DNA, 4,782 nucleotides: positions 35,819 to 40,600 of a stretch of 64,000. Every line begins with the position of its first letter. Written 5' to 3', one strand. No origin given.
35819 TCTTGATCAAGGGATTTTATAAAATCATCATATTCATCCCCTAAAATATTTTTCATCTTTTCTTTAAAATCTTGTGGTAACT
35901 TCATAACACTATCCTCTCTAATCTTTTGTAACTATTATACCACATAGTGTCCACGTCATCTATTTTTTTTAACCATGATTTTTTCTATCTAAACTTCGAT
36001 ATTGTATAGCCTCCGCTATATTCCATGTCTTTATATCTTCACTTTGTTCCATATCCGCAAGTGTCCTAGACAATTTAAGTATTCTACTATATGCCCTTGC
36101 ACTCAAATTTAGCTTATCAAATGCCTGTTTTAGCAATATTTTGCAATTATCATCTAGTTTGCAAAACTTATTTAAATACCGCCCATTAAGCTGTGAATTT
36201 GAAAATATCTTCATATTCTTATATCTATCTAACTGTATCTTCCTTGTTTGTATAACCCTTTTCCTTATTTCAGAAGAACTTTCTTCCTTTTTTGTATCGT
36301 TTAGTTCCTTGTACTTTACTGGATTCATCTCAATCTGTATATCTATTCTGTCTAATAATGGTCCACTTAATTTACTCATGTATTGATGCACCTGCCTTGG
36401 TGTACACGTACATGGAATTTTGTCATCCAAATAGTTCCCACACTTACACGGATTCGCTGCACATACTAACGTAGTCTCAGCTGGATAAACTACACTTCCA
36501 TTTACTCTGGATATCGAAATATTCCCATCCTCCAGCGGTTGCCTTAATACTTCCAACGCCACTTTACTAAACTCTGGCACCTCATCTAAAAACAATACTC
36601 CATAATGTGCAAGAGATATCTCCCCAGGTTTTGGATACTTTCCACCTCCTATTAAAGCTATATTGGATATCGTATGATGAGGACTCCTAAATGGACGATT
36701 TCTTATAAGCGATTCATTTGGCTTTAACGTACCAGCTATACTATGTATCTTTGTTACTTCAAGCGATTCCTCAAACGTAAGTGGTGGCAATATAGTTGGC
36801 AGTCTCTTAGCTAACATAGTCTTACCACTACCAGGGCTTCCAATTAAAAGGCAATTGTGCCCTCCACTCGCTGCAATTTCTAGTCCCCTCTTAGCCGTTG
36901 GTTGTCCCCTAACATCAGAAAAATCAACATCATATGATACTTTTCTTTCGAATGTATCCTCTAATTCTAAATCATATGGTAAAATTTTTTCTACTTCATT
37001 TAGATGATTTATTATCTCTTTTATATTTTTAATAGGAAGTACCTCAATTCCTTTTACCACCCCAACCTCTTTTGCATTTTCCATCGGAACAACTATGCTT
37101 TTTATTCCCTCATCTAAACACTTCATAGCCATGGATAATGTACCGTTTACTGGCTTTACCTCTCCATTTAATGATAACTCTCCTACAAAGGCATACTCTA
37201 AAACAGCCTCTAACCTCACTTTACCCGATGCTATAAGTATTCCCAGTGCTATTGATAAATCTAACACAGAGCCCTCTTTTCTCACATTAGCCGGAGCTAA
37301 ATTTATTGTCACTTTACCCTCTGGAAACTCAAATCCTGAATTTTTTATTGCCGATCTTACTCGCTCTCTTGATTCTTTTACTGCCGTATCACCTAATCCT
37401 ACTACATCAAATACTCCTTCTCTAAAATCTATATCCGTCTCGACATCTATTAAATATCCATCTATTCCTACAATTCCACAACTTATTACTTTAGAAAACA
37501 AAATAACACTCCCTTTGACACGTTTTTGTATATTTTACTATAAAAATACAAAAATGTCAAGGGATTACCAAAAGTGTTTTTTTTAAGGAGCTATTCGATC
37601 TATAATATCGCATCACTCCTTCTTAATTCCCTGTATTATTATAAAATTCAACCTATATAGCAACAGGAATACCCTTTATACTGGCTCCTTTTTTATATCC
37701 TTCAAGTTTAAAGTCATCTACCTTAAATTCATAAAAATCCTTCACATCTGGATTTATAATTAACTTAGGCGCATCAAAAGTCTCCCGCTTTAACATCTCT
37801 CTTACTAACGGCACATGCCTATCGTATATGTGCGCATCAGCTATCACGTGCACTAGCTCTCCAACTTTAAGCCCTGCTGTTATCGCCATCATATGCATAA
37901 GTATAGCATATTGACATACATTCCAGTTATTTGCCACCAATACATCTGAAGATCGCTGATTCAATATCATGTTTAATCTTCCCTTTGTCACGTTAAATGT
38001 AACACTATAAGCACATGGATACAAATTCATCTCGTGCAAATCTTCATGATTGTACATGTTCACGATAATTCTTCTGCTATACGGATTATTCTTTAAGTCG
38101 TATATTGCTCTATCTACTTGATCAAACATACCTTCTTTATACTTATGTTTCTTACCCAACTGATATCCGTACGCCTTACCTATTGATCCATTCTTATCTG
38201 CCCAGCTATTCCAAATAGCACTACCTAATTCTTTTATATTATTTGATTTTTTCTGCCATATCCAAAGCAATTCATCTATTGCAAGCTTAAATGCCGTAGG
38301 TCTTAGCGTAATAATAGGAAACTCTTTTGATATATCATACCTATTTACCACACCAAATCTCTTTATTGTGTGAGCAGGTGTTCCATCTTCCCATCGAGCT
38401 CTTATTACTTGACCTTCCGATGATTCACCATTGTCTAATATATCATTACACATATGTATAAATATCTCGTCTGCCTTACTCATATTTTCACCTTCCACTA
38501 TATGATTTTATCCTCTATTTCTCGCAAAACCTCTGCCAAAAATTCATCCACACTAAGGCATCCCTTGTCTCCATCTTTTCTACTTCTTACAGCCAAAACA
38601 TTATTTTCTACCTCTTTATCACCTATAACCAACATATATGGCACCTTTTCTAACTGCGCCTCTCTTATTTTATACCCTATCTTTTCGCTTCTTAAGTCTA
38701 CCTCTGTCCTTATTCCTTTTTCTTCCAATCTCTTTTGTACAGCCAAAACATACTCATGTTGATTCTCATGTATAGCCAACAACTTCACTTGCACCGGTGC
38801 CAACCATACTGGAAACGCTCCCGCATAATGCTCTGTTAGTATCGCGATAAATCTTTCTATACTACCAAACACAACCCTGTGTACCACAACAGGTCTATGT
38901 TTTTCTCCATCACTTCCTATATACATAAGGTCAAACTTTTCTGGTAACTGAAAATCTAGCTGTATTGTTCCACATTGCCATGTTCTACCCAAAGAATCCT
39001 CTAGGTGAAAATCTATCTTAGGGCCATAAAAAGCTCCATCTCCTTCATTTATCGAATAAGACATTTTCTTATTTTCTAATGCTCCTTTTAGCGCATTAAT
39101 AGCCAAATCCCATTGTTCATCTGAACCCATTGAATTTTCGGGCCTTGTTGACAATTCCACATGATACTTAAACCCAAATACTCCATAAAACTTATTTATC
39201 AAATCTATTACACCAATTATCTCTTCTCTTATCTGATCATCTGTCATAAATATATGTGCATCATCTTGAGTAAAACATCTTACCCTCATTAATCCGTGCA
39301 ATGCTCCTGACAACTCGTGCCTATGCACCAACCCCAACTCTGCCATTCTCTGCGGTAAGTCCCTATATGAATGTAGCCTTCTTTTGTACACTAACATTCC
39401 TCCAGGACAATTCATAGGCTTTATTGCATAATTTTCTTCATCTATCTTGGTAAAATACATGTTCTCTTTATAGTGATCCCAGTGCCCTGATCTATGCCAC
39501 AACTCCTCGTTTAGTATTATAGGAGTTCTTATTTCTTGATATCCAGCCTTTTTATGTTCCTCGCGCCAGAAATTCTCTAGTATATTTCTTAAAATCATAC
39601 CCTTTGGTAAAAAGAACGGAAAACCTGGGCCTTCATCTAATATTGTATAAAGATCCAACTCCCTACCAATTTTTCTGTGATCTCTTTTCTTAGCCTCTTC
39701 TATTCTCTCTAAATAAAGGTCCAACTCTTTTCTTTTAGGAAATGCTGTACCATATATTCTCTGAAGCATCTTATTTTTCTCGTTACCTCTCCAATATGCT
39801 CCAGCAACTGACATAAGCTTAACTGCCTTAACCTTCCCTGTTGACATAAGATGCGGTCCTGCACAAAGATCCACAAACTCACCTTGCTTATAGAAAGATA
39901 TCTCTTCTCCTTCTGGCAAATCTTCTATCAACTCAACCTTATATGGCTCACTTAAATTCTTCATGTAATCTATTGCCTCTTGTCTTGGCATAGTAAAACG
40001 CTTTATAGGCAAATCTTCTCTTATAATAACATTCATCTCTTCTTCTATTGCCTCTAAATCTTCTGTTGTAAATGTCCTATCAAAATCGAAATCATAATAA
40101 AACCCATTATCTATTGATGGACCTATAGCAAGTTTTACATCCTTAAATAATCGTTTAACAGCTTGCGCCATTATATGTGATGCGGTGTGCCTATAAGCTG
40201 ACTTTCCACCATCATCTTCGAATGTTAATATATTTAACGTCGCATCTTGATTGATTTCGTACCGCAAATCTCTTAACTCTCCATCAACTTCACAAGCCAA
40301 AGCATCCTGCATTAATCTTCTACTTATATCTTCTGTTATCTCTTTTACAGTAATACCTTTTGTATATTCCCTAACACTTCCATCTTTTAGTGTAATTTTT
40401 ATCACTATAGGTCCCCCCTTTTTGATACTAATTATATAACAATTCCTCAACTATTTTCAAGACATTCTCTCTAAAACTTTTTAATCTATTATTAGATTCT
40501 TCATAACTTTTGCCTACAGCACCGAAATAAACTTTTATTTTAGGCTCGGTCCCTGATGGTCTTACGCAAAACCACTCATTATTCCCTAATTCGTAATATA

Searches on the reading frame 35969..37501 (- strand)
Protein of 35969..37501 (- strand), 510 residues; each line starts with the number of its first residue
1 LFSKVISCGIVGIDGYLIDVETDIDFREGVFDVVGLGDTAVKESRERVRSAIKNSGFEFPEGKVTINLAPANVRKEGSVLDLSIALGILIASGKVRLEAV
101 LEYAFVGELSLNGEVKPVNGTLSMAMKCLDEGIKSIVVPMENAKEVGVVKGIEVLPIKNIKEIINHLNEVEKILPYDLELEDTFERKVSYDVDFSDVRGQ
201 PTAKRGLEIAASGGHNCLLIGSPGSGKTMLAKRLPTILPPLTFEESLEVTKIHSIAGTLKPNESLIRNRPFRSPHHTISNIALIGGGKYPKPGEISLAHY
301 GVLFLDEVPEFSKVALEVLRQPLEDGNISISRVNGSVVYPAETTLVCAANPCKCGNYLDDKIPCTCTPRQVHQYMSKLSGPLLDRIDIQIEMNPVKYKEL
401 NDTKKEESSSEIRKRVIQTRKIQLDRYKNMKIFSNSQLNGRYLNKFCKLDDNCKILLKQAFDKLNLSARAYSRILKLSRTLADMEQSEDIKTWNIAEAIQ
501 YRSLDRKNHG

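Call 41: search_protein_families(library=pfam, proteins=[window:35969-37501:-], max_evalue=0.00001)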
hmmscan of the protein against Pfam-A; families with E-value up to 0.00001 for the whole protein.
window:35969-37501:- (510 aa): 6 families
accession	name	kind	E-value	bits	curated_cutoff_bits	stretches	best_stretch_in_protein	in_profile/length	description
PF01078.27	Mg_chelatase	-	3.6e-94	314.4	20.3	1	193-399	1-206/207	Magnesium chelatase, subunit ChlI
PF13541.12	ChlI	-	2.9e-42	143.8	27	1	20-142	1-121/121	Subunit ChlI of Mg-chelatase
PF13335.12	Mg_chelatase_C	-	2.9e-31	108.3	26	1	406-502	1-94/94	Magnesium chelatase, subunit ChlI C-terminal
PF00493.29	MCM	-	4.8e-08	32.8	23.3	1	291-390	113-202/224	MCM P-loop domain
PF07728.20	AAA_5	-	4.3e-07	30.4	22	1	217-353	2-125/139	AAA domain (dynein-related subfamily)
PF05362.19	Lon_C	-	9.4e-07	29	21.1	1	41-166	66-201/205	Lon protease (S16) C-terminal proteolytic domain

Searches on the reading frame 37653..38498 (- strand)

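Call 41: search_protein_families(library=pfam, proteins=[window:37653-38498:-], max_evalue=0.00001)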
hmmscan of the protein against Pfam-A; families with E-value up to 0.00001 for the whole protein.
window:37653-38498:- (281 aa): 1 family
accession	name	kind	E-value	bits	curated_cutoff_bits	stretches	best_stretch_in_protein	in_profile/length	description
PF00303.24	Thymidylat_synt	-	9.1e-90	300.8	24.3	1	12-276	2-262/266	Thymidylate synthase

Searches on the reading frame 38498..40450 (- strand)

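Call 48: search_protein_families(library=pfam, proteins=[window:38498-40450:-], max_evalue=0.00001)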
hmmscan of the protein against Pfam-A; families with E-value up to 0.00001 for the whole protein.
window:38498-40450:- (650 aa): 4 families
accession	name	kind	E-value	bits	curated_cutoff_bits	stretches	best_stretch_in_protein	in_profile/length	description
PF00587.30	tRNA-synt_2b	-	6e-46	157.2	29.3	1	334-542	3-179/179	tRNA synthetase class II core domain (G, H, P, S and T)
PF03129.25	HGTP_anticodon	-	1.4e-24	86.5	21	1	554-642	1-92/94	Anticodon binding domain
PF07973.19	tRNA_SAD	-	2.4e-16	59.8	24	1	184-233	1-44/44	Threonyl and Alanyl tRNA synthetase second additional domain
PF02824.27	TGS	-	2.9e-11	43.7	22.2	1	17-76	1-60/60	TGS domain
